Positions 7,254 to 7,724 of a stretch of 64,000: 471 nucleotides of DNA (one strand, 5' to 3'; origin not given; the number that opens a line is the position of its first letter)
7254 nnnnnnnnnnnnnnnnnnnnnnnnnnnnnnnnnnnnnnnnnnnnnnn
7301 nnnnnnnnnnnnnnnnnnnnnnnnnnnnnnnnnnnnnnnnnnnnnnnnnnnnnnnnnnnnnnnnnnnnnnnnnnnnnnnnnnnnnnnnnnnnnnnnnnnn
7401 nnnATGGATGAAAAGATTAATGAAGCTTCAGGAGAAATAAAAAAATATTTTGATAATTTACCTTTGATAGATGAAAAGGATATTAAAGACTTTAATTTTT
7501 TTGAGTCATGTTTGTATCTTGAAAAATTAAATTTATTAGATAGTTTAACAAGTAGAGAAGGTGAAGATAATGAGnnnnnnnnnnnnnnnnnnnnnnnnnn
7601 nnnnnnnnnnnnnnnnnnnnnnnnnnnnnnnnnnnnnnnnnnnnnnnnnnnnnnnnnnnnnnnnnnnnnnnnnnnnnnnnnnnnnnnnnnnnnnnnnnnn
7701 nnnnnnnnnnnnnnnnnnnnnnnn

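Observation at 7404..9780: Orphan 736-aa membrane protein with Gly-rich amphipathic helices, a (PT)n linker and a Cys-containing C-terminal domain, preceded by an overlapping 57-aa ORF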

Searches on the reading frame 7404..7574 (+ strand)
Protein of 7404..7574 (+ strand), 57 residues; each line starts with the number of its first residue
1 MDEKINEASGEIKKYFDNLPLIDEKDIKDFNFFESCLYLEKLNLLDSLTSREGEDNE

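Call 6: search_protein_families(library=pfam, proteins=[window:7404-7574:+], max_evalue=1)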
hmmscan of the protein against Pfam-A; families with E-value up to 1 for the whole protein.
window:7404-7574:+ (57 aa): 0 families

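Call 7: search_protein_families(library=ncbifam, proteins=[window:7404-7574:+], max_evalue=1)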
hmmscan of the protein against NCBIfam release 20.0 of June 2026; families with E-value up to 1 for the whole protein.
window:7404-7574:+ (57 aa): 0 families

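Call 57: search_protein_families(library=phrogs, proteins=[window:7404-7574:+], max_evalue=0.01)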
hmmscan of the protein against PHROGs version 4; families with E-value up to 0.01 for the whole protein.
window:7404-7574:+ (57 aa): 0 families
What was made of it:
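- No significant PHROG match for the core (call 57).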

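Call 58: search_protein_families(library=padloc, proteins=[window:7404-7574:+], max_evalue=0.01)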
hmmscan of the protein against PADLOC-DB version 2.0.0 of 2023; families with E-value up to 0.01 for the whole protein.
window:7404-7574:+ (57 aa): 0 families

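Call 64: find_homologous_proteins(query=A3, max_evalue=0.01)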
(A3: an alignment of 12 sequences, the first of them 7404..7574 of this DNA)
Query A3 (12 sequences) (57 aa, profile of the alignment): 88 proteins with E <= 0.01 among 737 candidates.
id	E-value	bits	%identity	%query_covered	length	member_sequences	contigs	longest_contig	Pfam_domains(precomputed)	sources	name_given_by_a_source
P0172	2.5e-18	83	57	89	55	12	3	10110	-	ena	-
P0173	3.0e-18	83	59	89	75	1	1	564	-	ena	-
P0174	1.5e-17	81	47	86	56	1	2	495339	-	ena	-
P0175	4.6e-17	79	60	88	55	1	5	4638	-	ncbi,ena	-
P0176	5.3e-17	79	79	100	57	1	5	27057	-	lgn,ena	-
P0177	7.5e-17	78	64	88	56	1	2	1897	-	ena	-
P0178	1.1e-16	78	47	100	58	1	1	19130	-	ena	-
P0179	1.6e-16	77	60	88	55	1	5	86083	-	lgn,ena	-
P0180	1.8e-16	77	48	91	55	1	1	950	-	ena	-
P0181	1.9e-16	77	63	89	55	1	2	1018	-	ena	-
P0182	4.4e-16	76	46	68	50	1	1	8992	-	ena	-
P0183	5.0e-16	76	100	100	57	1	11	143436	-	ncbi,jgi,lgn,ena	jgi:hypothetical protein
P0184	5.0e-16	76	46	68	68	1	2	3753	-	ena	-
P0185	5.9e-16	76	93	100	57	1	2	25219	-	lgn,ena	-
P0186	6.4e-16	75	93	100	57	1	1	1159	-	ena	-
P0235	1.8e-10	58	27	46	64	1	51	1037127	-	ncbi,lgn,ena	-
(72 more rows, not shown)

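Call 65: search_protein_families(library=pfam, alignment_id=A3, max_evalue=1)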
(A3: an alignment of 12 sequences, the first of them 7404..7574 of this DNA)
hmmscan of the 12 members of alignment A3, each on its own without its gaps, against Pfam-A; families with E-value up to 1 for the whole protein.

A. member 1, window:7404-7574:+ (57 aa): 0 families

B. families by the number of members that match (of 12 scanned): 5 families
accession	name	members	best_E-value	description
PF04369.19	Lactococcin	1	0.0065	Lactococcin-like family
PF23921.1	DUF7260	1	0.0077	Domain of unknown function (DUF7260)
PF20158.4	Cas5fv_helical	1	0.014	Cas5fv helical domain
PF17016.10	DUF5095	1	0.04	Domain of unknown function (DUF5095)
PF15946.10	DUF4754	1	0.17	Domain of unknown function (DUF4754)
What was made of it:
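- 7404..7577 (+): 57-aa acidic protein (16 D+E, 7 K+R). It has a conserved helix motif, F-[YF]-E-x-[CA]-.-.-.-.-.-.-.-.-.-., with Y38, L42 and N43 invariant. It is presumed to be a cytoplasmic partner. No Pfam hit (calls 6, 65).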

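Call 66: find_encoding_contigs(protein=P0235, flank=8000, max_places=3)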
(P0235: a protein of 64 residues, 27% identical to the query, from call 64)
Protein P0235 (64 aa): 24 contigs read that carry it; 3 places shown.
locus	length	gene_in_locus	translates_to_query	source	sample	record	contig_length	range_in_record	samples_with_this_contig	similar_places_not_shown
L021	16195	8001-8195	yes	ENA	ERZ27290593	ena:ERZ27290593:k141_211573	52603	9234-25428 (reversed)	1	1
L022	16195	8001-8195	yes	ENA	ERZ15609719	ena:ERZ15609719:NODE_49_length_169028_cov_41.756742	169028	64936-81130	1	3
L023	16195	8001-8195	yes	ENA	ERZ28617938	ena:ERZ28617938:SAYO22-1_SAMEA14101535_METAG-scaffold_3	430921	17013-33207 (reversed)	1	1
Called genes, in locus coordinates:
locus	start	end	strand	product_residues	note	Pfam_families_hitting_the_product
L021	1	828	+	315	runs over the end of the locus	PF00535:Glycos_transf_2, PF10111:Glyco_tranf_2_2 (weak), PF13641:Glyco_tranf_2_3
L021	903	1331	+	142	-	-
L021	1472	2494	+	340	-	PF09992:NAGPA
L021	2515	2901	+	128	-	-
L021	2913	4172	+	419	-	PF01522:Polysacc_deac_1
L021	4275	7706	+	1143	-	PF01855:POR_N, PF17147:PFOR_II, PF01558:POR, PF10371:EKR, PF12838:Fer4_7 (weak), PF13183:Fer4_8 (weak), PF13187:Fer4_9 (weak), PF13484:Fer4_16 (weak), +2 more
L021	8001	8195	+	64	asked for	-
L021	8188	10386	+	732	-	-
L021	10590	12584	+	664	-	PF17191:RecG_wedge, PF04851:ResIII, PF00270:DEAD, PF00271:Helicase_C, PF19833:RecG_dom3_C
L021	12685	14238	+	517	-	PF01663:Phosphodiest (weak), PF00583:Acetyltransf_1, PF13673:Acetyltransf_10, PF13508:Acetyltransf_7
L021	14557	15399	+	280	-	PF02661:Fic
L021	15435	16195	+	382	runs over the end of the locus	-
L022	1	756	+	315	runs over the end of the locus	PF00535:Glycos_transf_2, PF10111:Glyco_tranf_2_2 (weak), PF13641:Glyco_tranf_2_3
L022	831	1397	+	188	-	-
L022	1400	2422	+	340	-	PF09992:NAGPA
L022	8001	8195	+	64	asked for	-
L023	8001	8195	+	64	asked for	-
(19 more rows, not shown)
